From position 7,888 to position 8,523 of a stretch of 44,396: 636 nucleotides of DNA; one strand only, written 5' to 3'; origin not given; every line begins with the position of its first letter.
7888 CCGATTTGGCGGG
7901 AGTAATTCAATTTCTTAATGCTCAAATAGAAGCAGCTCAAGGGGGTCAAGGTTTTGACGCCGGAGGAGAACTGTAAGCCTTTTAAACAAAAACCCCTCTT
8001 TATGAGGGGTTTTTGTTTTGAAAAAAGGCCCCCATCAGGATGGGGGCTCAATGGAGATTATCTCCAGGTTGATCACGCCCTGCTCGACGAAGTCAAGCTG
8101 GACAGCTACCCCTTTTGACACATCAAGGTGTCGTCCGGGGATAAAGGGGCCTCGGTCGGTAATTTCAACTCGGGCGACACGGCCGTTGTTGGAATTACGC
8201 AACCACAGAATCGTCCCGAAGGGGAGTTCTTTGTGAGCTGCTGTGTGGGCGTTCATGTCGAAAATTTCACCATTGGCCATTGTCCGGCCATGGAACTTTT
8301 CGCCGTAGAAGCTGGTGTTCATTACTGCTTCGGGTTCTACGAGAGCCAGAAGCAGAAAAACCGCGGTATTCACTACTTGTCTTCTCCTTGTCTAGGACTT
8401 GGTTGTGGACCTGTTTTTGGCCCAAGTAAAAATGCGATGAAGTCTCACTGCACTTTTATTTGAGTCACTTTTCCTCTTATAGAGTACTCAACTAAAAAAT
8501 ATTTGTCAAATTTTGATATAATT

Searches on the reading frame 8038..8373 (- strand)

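Call 55: search_protein_families(library=pfam, proteins=[window:8038-8373:-], max_evalue=0.001)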
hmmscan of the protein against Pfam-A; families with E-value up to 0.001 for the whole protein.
window:8038-8373:- (112 aa): 1 family
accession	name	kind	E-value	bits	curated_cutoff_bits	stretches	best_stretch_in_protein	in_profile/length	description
PF03330.24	DPBB_1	-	2.4e-20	73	28.8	1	17-104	3-82/83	Lytic transglycolase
